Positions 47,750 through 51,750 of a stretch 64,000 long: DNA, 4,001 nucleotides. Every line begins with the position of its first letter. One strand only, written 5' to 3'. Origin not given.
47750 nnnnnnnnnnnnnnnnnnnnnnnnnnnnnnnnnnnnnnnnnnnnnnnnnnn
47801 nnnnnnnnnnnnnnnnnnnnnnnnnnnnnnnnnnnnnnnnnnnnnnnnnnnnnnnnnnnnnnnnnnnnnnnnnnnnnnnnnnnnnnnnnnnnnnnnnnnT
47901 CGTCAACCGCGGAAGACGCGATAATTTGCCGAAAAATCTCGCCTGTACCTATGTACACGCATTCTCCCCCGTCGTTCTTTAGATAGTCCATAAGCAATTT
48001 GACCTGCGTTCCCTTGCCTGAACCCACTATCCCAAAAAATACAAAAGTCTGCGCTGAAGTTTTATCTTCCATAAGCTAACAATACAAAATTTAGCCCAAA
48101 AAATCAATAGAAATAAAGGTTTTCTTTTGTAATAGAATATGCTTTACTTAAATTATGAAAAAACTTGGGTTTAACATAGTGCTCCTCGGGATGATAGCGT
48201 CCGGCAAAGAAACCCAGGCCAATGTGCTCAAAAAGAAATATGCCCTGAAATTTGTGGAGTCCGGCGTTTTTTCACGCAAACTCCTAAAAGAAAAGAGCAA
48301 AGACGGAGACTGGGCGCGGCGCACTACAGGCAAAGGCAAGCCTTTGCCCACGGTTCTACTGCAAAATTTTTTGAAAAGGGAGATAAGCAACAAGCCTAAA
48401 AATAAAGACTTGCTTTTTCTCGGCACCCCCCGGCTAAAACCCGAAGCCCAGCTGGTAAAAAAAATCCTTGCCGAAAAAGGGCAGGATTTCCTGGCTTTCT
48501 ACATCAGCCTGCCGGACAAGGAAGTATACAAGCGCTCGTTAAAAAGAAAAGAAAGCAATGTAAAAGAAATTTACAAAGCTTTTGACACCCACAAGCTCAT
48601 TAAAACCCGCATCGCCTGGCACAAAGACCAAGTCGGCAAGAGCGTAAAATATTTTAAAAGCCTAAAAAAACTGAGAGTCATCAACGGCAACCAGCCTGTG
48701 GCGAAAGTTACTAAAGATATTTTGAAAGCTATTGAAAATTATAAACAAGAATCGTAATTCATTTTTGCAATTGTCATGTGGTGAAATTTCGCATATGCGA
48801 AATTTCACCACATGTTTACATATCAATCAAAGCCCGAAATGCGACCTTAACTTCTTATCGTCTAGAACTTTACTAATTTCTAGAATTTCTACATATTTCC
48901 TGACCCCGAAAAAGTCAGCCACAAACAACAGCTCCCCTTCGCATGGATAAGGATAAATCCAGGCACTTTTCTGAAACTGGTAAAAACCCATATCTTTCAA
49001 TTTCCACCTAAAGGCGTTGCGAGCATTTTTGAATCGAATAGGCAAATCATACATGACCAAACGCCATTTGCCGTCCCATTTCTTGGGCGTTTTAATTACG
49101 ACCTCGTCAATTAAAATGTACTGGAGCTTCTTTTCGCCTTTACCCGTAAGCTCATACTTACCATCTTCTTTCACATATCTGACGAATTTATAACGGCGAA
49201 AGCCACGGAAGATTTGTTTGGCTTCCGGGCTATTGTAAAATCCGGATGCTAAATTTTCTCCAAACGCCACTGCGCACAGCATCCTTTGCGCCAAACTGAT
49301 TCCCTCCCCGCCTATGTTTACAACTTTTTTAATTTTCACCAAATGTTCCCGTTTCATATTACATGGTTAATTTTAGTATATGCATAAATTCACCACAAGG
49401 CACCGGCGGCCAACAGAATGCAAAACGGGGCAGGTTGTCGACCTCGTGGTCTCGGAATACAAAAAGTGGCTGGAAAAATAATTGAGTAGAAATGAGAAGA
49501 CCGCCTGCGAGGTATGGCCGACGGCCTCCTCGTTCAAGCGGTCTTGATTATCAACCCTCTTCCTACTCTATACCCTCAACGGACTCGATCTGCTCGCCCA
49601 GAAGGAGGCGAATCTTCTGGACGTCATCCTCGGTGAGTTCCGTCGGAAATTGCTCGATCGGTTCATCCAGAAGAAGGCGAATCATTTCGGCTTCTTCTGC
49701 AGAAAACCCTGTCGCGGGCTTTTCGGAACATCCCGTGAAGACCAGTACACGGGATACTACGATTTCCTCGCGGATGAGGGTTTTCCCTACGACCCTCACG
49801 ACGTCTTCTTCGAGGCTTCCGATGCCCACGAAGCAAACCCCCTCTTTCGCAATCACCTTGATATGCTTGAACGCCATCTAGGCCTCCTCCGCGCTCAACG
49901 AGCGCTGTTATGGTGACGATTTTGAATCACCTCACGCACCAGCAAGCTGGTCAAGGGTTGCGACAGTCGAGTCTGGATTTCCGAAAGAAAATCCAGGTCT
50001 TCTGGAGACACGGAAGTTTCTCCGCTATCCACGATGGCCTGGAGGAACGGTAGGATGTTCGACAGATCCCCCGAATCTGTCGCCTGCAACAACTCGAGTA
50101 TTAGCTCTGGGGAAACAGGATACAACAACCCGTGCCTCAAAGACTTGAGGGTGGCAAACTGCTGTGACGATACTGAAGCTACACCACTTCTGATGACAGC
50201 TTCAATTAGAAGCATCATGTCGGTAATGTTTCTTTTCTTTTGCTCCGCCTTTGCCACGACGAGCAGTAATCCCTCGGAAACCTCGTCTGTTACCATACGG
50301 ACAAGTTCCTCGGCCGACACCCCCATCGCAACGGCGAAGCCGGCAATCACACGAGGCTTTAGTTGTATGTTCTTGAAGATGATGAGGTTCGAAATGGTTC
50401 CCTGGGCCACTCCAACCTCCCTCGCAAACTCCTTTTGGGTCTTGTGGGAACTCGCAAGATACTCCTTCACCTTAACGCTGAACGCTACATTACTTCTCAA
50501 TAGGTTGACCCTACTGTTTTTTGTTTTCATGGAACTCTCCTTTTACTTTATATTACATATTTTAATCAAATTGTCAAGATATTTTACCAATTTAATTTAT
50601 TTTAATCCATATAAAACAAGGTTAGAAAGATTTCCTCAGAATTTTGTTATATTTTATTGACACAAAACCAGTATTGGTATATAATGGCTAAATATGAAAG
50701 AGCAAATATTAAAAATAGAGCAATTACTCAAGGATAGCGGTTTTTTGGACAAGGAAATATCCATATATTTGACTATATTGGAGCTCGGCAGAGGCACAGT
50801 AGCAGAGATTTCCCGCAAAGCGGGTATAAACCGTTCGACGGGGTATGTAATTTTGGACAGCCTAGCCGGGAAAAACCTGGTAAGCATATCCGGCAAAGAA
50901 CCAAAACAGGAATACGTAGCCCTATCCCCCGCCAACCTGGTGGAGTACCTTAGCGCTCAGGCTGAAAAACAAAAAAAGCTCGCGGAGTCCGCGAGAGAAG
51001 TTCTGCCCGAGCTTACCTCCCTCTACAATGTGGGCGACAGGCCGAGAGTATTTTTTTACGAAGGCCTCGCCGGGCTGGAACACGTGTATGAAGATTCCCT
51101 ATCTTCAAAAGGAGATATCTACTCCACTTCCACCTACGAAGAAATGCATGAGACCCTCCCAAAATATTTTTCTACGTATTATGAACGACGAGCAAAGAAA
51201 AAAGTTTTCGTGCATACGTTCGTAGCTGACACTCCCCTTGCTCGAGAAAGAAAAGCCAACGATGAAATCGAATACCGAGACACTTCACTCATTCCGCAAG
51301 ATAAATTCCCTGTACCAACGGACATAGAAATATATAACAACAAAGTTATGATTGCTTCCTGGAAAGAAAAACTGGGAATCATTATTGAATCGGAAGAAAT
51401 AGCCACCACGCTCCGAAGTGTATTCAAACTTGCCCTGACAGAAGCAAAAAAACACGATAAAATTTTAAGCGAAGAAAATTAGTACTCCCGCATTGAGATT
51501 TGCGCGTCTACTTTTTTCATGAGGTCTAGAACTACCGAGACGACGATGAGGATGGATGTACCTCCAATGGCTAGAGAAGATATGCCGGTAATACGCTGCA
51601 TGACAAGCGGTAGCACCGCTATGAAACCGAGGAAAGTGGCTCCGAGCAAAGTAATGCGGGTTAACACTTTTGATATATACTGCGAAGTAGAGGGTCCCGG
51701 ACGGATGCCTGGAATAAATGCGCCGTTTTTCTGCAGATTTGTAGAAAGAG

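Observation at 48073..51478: secY-adk junction interrupted by a 3.4-kb accessory segment with a higher-GC core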

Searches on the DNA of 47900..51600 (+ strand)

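Call 28: search_rna_families(source=window, start=47900, end=51600, threshold=evalue, max_evalue=1, show_alignments=2)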
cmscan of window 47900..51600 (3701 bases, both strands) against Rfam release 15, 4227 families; matches with E-value up to 1: 3.
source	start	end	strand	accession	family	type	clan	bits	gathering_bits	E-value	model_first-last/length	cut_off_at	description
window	50208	50243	+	RF00489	ctRNA_p42d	Gene; antisense;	-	22.8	50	0.11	1-46/46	no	ctRNA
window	51055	51166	-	RF02220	ZNRD1-AS1_3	Gene; lncRNA;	-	19.4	60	0.56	1-104/104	no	ZNRD1 antisense RNA 1 conserved region 3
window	48727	48813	+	RF02763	IsrM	Gene; sRNA;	-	14.1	376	0.76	1-329/329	no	IsrM sRNA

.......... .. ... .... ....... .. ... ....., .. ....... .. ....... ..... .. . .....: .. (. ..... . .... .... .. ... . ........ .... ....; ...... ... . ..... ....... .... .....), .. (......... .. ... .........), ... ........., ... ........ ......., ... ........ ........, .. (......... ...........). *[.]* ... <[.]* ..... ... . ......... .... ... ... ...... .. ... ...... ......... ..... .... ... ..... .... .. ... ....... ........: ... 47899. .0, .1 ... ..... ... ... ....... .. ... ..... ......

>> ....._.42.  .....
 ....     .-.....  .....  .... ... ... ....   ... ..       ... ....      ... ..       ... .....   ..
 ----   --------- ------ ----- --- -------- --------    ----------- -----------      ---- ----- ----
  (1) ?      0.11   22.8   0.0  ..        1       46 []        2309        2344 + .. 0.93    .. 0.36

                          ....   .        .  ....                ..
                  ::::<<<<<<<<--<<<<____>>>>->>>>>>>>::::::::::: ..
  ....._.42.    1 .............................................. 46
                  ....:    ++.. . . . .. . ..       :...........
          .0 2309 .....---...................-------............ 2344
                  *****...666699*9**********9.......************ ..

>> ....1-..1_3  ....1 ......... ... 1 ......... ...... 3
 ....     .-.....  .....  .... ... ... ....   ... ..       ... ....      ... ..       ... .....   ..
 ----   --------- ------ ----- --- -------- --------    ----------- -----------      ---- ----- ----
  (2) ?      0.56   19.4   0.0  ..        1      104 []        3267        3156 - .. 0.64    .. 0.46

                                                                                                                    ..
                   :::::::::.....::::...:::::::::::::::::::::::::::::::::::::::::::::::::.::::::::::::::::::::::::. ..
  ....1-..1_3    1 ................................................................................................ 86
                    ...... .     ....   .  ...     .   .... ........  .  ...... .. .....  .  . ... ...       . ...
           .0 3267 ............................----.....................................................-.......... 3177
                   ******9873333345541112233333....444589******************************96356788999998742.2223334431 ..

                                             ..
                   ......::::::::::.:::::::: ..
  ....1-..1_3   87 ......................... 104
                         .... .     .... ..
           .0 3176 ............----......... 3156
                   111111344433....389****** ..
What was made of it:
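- Tried and rejected: An Rfam scan of 47900-51600 at permissive E gave only chance-level hits (call 28).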

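Call 95: search_dna_similar(query=window:49549-50552:+, collection=plasmids, mode=distant, max_rows=5)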
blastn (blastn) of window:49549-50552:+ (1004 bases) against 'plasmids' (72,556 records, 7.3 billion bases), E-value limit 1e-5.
No match.

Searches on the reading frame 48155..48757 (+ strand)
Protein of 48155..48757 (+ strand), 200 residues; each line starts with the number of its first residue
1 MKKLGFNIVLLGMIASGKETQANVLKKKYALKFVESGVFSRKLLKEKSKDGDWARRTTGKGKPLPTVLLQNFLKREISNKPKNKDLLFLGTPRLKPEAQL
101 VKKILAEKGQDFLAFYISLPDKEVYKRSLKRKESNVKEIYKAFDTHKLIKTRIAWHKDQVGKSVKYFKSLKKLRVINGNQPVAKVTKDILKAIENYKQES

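Call 3: search_protein_families(library=pfam, proteins=[window:48155-48757:+], max_evalue=0.01)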
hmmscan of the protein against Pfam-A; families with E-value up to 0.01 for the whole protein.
window:48155-48757:+ (200 aa): 4 families
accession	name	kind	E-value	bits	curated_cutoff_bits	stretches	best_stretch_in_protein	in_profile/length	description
PF00406.28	ADK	-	6.6e-17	62.5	26.8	1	10-169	1-148/151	Adenylate kinase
PF13207.12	AAA_17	-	1.3e-11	45.4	27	1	11-135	1-126/136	AAA domain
PF13238.12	AAA_18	-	7.2e-05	23.7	29.4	1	8-138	1-118/128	AAA domain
PF13671.12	AAA_33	-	0.0048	17.6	27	1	8-136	2-123/143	AAA domain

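Call 44: search_protein_families(library=padloc, proteins=[window:48155-48757:+], max_evalue=0.01)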
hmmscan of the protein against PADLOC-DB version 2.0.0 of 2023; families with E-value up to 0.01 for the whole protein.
window:48155-48757:+ (200 aa): 0 families

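Call 45: search_protein_families(library=phrogs, proteins=[window:48155-48757:+], max_evalue=0.01)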
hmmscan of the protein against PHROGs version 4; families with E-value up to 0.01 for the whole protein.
window:48155-48757:+ (200 aa): 1 family
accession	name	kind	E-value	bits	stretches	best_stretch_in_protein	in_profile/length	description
phrog_1815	-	other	0.0038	18.5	0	107-191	111-179/197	guanylate kinase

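Call 46: search_protein_families(library=ncbifam, proteins=[window:48155-48757:+], max_evalue=0.01)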
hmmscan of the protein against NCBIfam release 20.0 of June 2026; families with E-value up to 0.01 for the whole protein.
window:48155-48757:+ (200 aa): 23 families
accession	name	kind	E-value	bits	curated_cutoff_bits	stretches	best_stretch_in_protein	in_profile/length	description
NF001381.0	PRK00279.1-3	equivalog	5.4e-23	81.7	187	1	7-195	2-187/188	adenylate kinase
TIGR01351.1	adk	subfamily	9.7e-21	74.4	168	2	7-141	1-138/212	adenylate kinase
NF002700.0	PRK02496.1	equivalog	3.4e-19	69.2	262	1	8-194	4-183/184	adenylate kinase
NF001380.0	PRK00279.1-2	equivalog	1.8e-18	66.7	251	2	7-133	2-129/216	adenylate kinase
NF001385.0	PRK00279.2-3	equivalog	2.6e-18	66.4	315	2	8-131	7-130/213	adenylate kinase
TIGR01359.1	UMP_CMP_kin_fam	subfamily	1e-16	61.4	207.6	1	9-192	3-183/185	UMP-CMP kinase family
NF011101.0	PRK14528.1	equivalog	7.1e-16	58.4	195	1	7-193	3-186/187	adenylate kinase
NF011100.0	PRK14527.1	equivalog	1.2e-15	57.6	154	1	8-193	9-190/191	adenylate kinase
NF001379.0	PRK00279.1-1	equivalog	3.6e-12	46.1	268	1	7-128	2-120/216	adenylate kinase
TIGR01360.1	aden_kin_iso1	equivalog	5.3e-12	45.8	284.1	1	8-194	6-186/188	adenylate kinase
NF011105.0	PRK14532.1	equivalog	1.7e-10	40.7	162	1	7-195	2-187/189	adenylate kinase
NF011102.0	PRK14529.1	equivalog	3.7e-10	39.9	331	1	7-113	2-107/223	adenylate kinase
NF001382.0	PRK00279.1-4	equivalog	1.1e-09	38.2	334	1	7-109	2-105/212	adenylate kinase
NF001383.0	PRK00279.2-1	equivalog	9.8e-09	35.1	225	1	8-141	3-134/212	adenylate kinase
NF011104.0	PRK14531.1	equivalog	5.8e-08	32.6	160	1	8-192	5-181/183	adenylate kinase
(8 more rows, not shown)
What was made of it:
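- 48155..48757 (+): adk2, a divergent short-form NMP kinase, divergent from adk1. PF00406, 62 bits; UMP-CMP kinase family hit (calls 3, 46).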
